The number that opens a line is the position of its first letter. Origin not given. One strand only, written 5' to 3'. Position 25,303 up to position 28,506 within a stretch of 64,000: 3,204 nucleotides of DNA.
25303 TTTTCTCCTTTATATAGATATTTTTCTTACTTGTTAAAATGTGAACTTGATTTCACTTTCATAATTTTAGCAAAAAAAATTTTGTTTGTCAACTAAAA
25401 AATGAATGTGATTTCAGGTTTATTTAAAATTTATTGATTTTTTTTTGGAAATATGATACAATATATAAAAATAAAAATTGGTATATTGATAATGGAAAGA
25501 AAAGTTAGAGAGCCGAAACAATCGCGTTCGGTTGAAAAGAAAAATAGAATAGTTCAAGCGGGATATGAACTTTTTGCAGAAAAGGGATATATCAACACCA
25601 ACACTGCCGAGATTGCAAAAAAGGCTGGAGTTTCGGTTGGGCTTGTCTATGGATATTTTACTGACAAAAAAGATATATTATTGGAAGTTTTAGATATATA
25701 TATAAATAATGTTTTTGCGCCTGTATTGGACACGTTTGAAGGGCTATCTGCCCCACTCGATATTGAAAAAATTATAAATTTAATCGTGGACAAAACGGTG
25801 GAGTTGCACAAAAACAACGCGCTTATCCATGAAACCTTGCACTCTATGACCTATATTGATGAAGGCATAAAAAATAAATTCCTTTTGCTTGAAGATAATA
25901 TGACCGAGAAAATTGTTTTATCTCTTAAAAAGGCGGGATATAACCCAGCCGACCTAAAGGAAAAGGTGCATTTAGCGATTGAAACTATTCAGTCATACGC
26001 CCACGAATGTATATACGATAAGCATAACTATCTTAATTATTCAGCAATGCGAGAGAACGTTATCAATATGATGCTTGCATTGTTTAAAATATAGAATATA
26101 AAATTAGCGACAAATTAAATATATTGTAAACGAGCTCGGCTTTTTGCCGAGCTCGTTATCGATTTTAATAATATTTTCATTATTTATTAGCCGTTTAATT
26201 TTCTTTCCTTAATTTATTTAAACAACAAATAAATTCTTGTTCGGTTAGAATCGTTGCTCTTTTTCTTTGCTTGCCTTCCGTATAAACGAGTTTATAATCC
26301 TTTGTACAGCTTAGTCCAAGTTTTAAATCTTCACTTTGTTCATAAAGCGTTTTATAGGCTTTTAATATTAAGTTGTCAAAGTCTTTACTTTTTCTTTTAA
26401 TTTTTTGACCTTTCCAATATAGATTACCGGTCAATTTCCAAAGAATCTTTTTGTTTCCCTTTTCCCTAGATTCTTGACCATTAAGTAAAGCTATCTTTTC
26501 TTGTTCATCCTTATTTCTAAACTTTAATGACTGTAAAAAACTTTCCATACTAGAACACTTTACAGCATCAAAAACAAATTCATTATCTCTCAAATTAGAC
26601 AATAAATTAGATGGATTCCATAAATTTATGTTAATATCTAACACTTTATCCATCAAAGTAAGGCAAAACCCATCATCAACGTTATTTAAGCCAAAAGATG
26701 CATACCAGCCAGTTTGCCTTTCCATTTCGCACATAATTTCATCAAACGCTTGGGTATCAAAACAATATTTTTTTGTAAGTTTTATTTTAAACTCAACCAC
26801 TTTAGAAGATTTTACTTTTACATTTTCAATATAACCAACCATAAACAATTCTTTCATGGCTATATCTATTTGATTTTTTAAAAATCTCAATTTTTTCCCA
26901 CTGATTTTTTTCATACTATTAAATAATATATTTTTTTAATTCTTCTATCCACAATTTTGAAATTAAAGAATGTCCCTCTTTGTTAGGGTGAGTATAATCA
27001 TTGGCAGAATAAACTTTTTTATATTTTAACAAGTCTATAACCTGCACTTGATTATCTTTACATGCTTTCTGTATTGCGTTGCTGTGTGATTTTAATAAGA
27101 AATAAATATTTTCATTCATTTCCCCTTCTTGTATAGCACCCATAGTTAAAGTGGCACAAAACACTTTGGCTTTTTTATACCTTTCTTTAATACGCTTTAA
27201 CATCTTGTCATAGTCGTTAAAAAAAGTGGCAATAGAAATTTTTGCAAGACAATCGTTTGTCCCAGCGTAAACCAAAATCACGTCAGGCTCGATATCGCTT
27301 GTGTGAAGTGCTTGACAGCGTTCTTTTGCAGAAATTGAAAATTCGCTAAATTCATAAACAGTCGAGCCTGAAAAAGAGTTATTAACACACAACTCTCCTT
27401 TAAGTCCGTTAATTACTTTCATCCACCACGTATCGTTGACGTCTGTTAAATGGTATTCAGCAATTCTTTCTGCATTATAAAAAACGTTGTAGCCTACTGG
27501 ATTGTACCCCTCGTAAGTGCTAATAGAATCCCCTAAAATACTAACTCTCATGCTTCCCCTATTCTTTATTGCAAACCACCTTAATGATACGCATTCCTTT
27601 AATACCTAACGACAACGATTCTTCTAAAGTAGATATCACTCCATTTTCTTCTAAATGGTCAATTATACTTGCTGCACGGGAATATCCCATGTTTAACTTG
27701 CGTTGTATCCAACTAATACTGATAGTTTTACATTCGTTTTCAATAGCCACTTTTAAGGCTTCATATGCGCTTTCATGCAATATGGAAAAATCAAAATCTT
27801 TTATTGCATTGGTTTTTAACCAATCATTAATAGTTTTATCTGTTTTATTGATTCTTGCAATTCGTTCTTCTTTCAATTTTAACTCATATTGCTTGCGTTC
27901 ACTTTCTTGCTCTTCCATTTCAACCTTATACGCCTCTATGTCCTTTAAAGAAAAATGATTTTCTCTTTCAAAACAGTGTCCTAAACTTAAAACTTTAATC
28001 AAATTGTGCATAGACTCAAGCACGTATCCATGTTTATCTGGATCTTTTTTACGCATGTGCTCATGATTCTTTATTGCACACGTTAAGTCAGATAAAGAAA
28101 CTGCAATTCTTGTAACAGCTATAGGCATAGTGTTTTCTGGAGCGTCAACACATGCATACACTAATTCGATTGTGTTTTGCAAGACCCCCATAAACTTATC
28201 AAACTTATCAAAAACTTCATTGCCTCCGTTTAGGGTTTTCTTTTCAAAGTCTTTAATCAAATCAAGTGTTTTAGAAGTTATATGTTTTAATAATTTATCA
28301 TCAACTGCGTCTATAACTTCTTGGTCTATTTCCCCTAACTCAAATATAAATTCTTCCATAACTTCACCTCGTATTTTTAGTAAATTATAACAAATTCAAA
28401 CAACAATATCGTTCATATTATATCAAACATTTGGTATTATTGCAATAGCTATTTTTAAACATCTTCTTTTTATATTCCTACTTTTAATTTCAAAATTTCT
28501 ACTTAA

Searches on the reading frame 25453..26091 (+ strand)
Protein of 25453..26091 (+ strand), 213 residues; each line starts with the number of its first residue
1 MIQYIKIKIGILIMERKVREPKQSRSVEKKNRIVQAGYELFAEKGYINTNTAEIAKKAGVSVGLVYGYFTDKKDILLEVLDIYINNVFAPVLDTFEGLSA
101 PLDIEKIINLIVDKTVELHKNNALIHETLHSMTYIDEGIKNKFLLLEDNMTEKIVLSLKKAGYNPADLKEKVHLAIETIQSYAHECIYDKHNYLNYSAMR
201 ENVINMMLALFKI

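Call 59: search_protein_families(library=pfam, proteins=[window:25453-26091:+], max_evalue=0.00001)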
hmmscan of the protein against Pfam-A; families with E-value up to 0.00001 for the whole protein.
window:25453-26091:+ (213 aa): 1 family
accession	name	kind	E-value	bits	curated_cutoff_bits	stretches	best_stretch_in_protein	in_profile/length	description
PF00440.29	TetR_N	-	2.5e-15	56.4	24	1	33-79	1-47/47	Bacterial regulatory proteins, tetR family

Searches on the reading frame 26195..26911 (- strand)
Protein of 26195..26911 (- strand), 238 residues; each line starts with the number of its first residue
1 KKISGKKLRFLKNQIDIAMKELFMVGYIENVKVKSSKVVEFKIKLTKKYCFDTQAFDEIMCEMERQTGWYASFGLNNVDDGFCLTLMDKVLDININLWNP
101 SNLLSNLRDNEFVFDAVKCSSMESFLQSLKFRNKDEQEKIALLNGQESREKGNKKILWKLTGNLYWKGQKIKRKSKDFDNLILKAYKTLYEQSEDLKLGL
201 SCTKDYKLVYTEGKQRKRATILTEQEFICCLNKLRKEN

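Call 59: search_protein_families(library=pfam, proteins=[window:26195-26911:-], max_evalue=0.00001)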
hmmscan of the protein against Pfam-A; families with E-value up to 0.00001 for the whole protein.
window:26195-26911:- (238 aa): 1 family
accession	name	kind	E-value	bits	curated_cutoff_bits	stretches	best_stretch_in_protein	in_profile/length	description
PF08010.17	Phage_30_3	-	4e-31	108.1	36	1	100-235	3-137/138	Bacteriophage protein GP30.3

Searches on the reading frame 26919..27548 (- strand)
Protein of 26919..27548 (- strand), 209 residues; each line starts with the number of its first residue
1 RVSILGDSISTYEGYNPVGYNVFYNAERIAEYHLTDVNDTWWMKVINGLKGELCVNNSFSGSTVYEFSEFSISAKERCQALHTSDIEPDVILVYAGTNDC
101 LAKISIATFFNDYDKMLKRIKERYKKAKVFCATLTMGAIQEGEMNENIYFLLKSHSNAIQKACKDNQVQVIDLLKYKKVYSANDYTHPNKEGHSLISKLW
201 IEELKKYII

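Call 59: search_protein_families(library=pfam, proteins=[window:26919-27548:-], max_evalue=0.00001)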
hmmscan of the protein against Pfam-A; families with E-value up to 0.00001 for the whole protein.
window:26919-27548:- (209 aa): 3 families
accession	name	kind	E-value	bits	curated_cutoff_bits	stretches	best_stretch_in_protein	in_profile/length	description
PF13472.12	Lipase_GDSL_2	-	9.5e-19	69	32.9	1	5-194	2-177/178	GDSL-like Lipase/Acylhydrolase family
PF16255.11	Lipase_GDSL_lke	-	5.1e-17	62.3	29.2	1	2-180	3-184/203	GDSL-like Lipase/Acylhydrolase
PF00657.28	Lipase_GDSL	-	4.7e-13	50.2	23.6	1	4-199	3-207/208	GDSL-like Lipase/Acylhydrolase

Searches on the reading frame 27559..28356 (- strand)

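Call 59: search_protein_families(library=pfam, proteins=[window:27559-28356:-], max_evalue=0.00001)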
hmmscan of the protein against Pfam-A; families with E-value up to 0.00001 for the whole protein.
window:27559-28356:- (265 aa): 1 family
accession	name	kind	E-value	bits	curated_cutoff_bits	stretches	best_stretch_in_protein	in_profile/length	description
PF09397.16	FtsK_gamma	-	6.3e-14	51.9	30.6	1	199-246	9-54/63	Ftsk gamma domain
